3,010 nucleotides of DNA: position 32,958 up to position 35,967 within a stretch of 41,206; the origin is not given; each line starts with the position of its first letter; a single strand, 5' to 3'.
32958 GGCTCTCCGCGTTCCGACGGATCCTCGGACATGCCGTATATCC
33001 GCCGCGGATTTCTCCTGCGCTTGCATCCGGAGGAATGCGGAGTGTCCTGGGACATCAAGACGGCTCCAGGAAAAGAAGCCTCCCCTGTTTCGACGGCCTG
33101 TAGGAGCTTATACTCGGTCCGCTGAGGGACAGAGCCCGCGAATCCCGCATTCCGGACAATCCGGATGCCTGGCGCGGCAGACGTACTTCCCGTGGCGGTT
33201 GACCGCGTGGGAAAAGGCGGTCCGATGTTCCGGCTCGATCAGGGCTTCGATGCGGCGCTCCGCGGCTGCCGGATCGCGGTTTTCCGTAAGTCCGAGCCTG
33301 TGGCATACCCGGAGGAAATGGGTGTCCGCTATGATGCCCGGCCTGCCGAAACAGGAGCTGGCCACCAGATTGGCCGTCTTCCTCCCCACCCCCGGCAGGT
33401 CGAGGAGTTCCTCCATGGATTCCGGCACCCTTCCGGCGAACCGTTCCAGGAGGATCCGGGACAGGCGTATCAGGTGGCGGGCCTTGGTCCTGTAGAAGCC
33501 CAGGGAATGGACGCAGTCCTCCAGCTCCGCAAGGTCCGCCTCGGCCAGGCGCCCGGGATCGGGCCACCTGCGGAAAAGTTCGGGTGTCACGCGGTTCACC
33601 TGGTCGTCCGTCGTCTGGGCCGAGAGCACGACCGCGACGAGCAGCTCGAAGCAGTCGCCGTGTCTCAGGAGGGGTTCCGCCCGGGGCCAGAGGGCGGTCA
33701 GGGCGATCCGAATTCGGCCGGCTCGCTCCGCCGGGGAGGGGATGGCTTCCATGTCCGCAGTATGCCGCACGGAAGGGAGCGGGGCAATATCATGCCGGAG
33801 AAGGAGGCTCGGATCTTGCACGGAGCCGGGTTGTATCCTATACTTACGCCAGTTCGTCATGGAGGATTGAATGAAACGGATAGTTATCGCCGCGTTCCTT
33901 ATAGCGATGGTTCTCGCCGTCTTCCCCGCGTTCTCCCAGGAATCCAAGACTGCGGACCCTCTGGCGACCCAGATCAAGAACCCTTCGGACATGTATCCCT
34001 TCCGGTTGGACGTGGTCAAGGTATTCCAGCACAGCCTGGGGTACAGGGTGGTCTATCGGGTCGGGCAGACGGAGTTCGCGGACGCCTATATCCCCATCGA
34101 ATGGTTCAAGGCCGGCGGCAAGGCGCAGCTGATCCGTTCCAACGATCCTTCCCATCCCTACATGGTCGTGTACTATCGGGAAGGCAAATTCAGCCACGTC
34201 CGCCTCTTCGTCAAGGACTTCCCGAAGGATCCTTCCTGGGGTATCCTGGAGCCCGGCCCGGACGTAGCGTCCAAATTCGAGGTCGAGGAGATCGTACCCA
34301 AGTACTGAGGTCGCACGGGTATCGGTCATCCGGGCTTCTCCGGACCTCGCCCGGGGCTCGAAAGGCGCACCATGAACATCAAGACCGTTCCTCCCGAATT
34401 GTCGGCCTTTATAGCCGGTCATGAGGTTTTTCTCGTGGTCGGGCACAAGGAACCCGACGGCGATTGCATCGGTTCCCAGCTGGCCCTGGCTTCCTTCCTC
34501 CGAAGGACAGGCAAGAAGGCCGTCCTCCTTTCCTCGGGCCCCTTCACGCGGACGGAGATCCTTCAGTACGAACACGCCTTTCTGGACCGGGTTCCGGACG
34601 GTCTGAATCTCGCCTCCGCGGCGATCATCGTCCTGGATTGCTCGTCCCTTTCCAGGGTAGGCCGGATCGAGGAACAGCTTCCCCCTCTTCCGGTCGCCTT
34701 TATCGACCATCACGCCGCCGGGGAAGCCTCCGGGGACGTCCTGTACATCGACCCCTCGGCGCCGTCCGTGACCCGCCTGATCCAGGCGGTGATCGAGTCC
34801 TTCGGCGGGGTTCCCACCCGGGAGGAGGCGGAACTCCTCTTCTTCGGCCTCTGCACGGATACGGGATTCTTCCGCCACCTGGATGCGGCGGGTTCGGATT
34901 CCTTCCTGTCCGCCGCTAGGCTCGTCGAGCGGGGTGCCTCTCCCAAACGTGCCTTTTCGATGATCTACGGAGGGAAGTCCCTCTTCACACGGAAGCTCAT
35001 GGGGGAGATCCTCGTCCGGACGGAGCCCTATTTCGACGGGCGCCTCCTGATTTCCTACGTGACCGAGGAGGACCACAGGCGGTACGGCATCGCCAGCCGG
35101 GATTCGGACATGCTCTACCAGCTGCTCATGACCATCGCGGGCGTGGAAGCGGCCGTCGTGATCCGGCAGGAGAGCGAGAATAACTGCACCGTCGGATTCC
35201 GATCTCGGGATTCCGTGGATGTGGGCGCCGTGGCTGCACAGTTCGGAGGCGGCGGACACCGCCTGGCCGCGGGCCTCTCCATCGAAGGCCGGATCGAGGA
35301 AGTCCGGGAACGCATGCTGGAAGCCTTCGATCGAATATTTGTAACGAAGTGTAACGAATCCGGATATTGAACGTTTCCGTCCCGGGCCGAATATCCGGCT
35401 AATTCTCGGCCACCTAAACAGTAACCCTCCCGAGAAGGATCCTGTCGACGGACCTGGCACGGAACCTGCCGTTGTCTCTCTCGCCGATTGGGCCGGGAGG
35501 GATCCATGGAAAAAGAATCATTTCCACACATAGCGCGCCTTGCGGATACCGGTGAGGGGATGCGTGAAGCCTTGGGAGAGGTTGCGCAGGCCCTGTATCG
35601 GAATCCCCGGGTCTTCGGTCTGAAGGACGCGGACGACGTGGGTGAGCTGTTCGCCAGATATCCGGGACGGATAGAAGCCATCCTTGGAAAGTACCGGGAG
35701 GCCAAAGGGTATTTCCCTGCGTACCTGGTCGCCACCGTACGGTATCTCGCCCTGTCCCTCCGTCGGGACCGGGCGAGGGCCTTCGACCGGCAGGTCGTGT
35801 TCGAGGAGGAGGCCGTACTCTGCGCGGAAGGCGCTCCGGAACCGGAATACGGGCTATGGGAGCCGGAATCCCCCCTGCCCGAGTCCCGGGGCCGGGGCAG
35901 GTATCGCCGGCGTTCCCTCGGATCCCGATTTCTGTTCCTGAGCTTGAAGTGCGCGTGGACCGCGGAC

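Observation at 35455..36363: Sigma54-type promoter driving an atypical ECF-like sigma/HTH protein: a possible Hk2/Rrp2 -> RpoN -> alternative sigma cascade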

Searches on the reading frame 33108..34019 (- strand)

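Call 78: search_protein_families(library=pfam, proteins=[window:33108-34019:-], max_evalue=0.1)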
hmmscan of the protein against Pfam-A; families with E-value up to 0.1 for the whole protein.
window:33108-34019:- (303 aa): 5 families
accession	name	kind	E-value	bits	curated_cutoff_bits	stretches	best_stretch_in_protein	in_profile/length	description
PF00730.31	HhH-GPD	-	6.8e-26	91.2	26.2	1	128-263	1-108/108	HhH-GPD superfamily base excision DNA repair protein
PF00633.29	HHH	-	2.9e-08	33.6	24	1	194-221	2-29/30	Helix-hairpin-helix motif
PF10576.14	EndIII_4Fe-2S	-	0.014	16.1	20.5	1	281-297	1-17/17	Iron-sulfur binding domain of endonuclease III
PF21176.3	RecR_HhH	-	0.015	15.6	27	1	202-217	5-20/45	RecR, helix-hairpin-helix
PF14520.12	HHH_5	-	0.072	14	27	0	203-222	2-21/57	Helix-hairpin-helix domain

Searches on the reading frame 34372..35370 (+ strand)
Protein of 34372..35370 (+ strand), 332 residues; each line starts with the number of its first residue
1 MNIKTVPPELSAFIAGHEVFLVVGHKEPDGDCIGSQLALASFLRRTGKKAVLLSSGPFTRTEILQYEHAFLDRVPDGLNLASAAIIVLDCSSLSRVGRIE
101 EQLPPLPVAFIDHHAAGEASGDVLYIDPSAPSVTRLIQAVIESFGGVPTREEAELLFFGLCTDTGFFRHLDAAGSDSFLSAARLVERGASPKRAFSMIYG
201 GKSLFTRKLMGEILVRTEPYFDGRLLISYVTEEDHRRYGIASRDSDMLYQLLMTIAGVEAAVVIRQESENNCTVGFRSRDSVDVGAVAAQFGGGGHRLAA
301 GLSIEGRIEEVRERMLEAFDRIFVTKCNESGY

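Call 3: search_protein_families(library=pfam, proteins=[window:34372-35370:+], max_evalue=1)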
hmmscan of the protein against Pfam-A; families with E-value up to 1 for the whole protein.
window:34372-35370:+ (332 aa): 3 families
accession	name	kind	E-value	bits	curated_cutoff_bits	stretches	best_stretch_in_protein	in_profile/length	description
PF01368.27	DHH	-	5.4e-14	53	28.1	1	21-159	3-124/125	DHH family, N-terminal domain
PF02272.25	DHHA1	-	1.5e-13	51.5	25.9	1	224-323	3-100/102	DHHA1 domain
PF03259.23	Robl_LC7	-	0.073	13.3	23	1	246-315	3-71/91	Roadblock/LC7 domain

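Call 7: search_protein_families(library=ncbifam, proteins=[window:34372-35370:+], max_evalue=0.1)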
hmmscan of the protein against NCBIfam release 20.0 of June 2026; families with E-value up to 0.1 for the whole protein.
window:34372-35370:+ (332 aa): 14 families
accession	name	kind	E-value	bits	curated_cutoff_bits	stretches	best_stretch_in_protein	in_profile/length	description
NF053633.1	OlncasPapPhNrnA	equivalog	3.3e-19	69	350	1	12-306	11-300/317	bifunctional oligoribonuclease/PAP phosphatase NrnA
NF041569.1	A-tRNAntase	equivalog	1.2e-09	37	1440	1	83-315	66-297/880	A-adding tRNA nucleotidyltransferase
NF011110.0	PRK14538.1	equivalog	2.1e-09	36.1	707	1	107-312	471-671/838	putative bifunctional signaling protein/50S ribosomal protein L9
NF003877.0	PRK05427.1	equivalog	1.1e-05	25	283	1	20-118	4-101/308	manganese-dependent inorganic pyrophosphatase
NF011445.0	PRK14869.2-1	equivalog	1.1e-05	24.1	483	1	20-52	5-37/548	putative manganese-dependent inorganic diphosphatase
NF011448.0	PRK14869.2-4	equivalog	3.8e-05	22.2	562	1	21-61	12-54/563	putative manganese-dependent inorganic diphosphatase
NF011440.0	PRK14869.1-2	equivalog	0.00014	20.7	746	1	20-60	4-45/541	putative manganese-dependent inorganic diphosphatase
NF011442.0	PRK14869.1-4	equivalog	0.0003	19.3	400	1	20-51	6-37/543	putative manganese-dependent inorganic diphosphatase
TIGR00644.1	recJ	equivalog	0.0028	16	396.9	1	262-322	359-425/546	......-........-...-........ exonuclease RecJ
NF011447.0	PRK14869.2-3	equivalog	0.0036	15.9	522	0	20-46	4-30/540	putative manganese-dependent inorganic diphosphatase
NF011443.0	PRK14869.1-5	equivalog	0.0041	15.6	335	1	20-50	6-36/546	putative manganese-dependent inorganic diphosphatase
NF011441.0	PRK14869.1-3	equivalog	0.011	14.3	753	1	18-51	3-37/548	putative manganese-dependent inorganic diphosphatase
NF011446.0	PRK14869.2-2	equivalog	0.013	13.9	601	1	19-50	12-43/576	putative manganese-dependent inorganic diphosphatase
NF011449.0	PRK14869.2-5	equivalog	0.052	12.6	411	0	20-52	4-36/451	putative manganese-dependent inorganic diphosphatase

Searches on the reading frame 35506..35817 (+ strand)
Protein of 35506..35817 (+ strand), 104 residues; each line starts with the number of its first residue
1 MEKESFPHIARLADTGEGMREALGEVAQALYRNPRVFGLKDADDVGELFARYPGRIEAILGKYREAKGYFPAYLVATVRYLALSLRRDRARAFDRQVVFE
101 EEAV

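Call 67: predict_structure(alignment_id=A3)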
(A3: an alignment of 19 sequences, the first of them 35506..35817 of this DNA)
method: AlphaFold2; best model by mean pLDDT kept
length: 104 residues; sequences in the alignment: 19
mean_pLDDT: 87.0   pTM: 0.74
mean pLDDT of the five models: 87.0, 84.5, 83.5, 83.3, 82.5
residues with pLDDT >= 90: 66; 70-90: 26; 50-70: 11; < 50: 1
segments of 3 or more residues with pLDDT < 50: none
pLDDT, mean of each block of 10 residues (from residue 1): 76 91 94 94 95 93 85 93 91 70 52
secondary structure, 60 per line:
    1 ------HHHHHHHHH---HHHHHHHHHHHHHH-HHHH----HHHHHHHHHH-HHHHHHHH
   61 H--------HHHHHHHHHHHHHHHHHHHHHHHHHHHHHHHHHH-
elements in order: H7-15 H19-32 H34-37 H42-51 H53-61 H70-103

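Call 69: fold_search(model_id=the predicted structure, library=pdb)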
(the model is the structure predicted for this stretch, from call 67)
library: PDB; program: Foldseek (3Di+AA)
matches with E <= 10: 41; with E <= 0.001: 0
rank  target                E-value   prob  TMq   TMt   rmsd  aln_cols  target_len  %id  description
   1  8jj8                  2.9e+00  0.10  0.25  0.08  12.3        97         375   11  Cryo-EM structure of the beta2AR-mBRIL/1b3 Fab/Glue complex with a partial agonist (released 2023-09-06)
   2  9lmo_R                4.3e+00  0.07  0.24  0.08  13.2        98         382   12  Cryo-EM structure of human apo inactive GPR4 (released 2025-07-09)
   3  8vei                  4.3e+00  0.06  0.25  0.23  10.8       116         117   14  De novo designed colic acid binder CHD_r1 (released 2024-07-17)
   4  6dhz_C                4.5e+00  0.04  0.21  0.22  12.7        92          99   11  Crystallographic octamer of a metal-free RIDC1 variant bearing two disulfide bonded cysteines (released 2018-07-25)
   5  5xzi                  4.5e+00  0.04  0.20  0.20  12.6        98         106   10  Crystal structure of the Zn-directed tetramer of the engineered cyt cb562 variant, AB5 (released 2017-12-20)
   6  9qvo                  5.1e+00  0.08  0.27  0.11  10.7        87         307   16  Crystal structure of the CtaG_H128A variant from Ruminiclostridium cellulolyticum (P2(1)-small) (released 2025-10-01)
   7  5oql_A                5.4e+00  0.05  0.25  0.06  12.6       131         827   14  Cryo-EM structure of the 90S pre-ribosome from Chaetomium thermophilum (released 2017-10-11)
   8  3tol_A                5.4e+00  0.04  0.22  0.22  11.3        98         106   17  Crystal structure of an engineered cytochrome cb562 that forms 1D, Zn-mediated coordination polymers (released 2012-07-04)
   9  7y5e_Q6               5.7e+00  0.08  0.29  0.23   9.7        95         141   13  In situ single-PBS-PSII-PSI-LHCs megacomplex. (released 2023-02-01)
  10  5l0j_A                5.7e+00  0.06  0.25  0.18   9.1        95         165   15  Human vinculin R903Q, D907R, R910T mutant(residues 891-1066) (released 2016-08-31)
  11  3iq5_A                5.7e+00  0.03  0.21  0.21  13.2        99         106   11  Crystal structure of an engineered metal-free tetrameric cytochrome cb562 complex templated by Zn-coordination (released 2010-06-16)
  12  6xyn                  6.0e+00  0.10  0.33  0.23  11.1       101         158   13  Crystal structure of a proteolytic fragment of NarQ comprising sensor and TM domains (released 2020-03-04)
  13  3u3f_C                6.0e+00  0.08  0.32  0.27  12.5       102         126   10  Structural basis for the interaction of Pyk2 PAT domain with paxillin LD motifs (released 2012-10-24)
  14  3u3f_B                6.0e+00  0.08  0.34  0.29  12.5       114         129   11  Structural basis for the interaction of Pyk2 PAT domain with paxillin LD motifs (released 2012-10-24)
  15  5nbg_A                6.3e+00  0.06  0.27  0.26  12.0        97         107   21  Structure of the cytoplasmic domain I of OutF in the D. dadantii type II secretion system (released 2018-03-21)
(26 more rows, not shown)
